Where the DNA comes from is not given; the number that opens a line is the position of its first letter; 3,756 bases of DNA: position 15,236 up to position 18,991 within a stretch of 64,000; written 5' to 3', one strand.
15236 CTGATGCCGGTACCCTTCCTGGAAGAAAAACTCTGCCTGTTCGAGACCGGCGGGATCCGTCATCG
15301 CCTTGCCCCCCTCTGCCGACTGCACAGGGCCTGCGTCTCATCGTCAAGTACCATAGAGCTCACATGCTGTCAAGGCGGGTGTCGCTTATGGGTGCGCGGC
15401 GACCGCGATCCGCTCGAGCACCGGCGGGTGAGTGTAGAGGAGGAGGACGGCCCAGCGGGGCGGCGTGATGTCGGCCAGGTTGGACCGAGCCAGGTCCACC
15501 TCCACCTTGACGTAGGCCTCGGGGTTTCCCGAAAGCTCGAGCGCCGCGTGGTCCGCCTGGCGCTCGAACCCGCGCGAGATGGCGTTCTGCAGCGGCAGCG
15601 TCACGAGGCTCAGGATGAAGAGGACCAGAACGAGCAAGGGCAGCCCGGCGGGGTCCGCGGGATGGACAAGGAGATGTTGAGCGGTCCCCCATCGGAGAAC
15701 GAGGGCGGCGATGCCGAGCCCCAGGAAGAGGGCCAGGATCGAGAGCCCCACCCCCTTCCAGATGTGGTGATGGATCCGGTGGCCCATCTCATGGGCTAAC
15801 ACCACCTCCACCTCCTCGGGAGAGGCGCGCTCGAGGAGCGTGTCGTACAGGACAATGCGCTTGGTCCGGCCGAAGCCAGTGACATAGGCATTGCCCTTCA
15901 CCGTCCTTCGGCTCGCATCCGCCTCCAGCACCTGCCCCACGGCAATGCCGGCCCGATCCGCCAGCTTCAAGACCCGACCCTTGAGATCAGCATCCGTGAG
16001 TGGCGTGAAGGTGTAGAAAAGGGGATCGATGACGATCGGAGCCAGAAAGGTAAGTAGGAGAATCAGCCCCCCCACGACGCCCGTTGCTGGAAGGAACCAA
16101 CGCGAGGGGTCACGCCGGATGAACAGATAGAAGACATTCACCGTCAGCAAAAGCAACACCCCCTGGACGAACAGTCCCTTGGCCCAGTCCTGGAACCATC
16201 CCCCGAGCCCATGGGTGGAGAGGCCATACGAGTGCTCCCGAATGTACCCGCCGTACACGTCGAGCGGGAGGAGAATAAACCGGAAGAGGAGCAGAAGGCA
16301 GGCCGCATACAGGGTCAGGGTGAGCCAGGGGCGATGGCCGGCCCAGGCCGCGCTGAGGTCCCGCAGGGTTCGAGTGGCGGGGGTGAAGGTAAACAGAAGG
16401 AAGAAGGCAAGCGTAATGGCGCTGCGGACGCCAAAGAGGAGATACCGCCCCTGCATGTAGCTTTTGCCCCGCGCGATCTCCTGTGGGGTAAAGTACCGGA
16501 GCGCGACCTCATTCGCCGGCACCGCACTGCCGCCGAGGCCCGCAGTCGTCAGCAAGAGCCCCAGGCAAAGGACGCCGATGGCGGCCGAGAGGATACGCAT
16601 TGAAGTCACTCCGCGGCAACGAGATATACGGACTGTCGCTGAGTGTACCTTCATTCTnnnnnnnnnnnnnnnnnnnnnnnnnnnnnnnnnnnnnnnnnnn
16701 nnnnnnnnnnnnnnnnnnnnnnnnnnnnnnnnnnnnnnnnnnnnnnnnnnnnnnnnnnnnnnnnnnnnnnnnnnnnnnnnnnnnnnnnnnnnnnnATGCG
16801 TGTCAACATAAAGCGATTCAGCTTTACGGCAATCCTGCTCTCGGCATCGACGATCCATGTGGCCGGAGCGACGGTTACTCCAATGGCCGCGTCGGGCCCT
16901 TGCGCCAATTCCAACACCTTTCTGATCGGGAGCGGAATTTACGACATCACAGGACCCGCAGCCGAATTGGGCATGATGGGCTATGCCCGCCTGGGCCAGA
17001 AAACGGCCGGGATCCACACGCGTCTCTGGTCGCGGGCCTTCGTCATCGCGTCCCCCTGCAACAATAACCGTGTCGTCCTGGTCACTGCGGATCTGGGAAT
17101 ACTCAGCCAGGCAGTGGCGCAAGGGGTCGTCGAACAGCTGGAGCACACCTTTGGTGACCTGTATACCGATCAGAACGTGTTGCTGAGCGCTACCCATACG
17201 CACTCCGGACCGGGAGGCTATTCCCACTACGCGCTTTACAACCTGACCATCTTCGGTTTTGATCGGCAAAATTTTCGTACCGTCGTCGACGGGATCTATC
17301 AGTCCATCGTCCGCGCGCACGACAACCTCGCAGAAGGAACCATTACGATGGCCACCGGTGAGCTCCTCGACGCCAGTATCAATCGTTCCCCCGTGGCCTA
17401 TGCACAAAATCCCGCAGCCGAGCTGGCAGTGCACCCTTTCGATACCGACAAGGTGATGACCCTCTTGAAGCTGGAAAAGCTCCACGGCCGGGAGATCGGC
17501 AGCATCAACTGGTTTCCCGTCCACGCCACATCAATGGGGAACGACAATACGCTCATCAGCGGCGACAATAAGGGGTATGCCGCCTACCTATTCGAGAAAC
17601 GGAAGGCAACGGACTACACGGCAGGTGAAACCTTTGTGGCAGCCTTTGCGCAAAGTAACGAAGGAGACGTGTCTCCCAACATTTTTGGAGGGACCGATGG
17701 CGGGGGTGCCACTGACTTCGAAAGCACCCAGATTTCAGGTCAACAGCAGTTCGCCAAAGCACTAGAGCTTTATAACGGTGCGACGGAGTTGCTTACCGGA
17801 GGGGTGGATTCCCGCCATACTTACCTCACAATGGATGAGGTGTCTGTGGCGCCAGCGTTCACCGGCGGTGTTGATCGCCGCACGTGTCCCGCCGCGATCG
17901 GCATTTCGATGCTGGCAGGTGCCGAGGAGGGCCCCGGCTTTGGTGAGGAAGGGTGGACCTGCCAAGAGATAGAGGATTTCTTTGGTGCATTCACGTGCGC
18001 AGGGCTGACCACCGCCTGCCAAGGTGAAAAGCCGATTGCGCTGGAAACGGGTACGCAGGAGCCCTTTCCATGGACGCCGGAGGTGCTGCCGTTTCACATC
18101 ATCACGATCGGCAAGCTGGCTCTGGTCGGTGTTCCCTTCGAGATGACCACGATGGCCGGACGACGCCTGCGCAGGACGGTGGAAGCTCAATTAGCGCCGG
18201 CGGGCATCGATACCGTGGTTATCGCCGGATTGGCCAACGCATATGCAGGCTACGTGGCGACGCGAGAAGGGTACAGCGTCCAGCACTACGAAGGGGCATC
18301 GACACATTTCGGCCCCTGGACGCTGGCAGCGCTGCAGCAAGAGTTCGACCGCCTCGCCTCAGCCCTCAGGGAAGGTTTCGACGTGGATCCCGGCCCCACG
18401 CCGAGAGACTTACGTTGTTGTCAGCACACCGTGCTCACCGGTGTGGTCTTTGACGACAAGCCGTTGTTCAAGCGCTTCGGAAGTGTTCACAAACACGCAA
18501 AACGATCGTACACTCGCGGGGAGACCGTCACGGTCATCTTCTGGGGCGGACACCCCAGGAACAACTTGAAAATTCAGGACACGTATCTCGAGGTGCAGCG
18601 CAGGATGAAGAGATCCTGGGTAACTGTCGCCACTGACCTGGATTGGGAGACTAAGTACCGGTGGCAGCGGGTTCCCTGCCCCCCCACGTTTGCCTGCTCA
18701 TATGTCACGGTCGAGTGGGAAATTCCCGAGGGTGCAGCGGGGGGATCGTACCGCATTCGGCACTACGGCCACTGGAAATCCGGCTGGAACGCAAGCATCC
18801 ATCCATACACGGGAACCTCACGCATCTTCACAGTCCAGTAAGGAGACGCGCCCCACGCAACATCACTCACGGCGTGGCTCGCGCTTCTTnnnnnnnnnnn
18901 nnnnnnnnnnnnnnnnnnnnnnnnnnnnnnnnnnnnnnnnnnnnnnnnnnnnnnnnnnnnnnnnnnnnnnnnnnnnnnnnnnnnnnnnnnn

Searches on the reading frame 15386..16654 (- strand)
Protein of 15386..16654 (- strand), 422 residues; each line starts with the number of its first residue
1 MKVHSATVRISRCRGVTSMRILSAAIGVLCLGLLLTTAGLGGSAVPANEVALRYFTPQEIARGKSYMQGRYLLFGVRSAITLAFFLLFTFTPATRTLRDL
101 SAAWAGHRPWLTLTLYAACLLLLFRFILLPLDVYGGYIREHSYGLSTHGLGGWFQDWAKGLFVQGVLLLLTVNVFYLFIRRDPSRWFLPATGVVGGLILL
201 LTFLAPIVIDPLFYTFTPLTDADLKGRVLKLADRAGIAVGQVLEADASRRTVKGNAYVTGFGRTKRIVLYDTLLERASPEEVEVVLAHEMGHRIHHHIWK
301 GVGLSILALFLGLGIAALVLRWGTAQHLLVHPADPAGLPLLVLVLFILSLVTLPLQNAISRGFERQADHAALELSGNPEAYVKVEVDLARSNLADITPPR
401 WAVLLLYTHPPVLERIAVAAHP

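Call 59: search_protein_families(library=pfam, proteins=[window:15386-16654:-], max_evalue=0.00001)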
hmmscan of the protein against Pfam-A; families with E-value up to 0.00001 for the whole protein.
window:15386-16654:- (422 aa): 2 families
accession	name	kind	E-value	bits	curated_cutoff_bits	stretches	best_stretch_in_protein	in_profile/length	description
PF01435.24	Peptidase_M48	-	8e-31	107.7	20.3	1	218-419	1-182/186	Peptidase family M48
PF16491.10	Peptidase_M48_N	-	1.2e-16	61.6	27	1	53-214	17-178/179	CAAX prenyl protease N-terminal, five membrane helices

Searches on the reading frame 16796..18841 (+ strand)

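Call 59: search_protein_families(library=pfam, proteins=[window:16796-18841:+], max_evalue=0.00001)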
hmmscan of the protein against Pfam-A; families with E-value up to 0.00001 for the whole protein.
window:16796-18841:+ (681 aa): 2 families
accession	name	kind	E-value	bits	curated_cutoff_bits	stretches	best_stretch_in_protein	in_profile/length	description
PF04734.18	Ceramidase_alk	-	9.6e-173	575.9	32.1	1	42-515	1-509/509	Neutral/alkaline non-lysosomal ceramidase, N-terminal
PF17048.11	Ceramidse_alk_C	-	5.7e-53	179.6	30.5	1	517-680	1-169/169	Neutral/alkaline non-lysosomal ceramidase, C-terminal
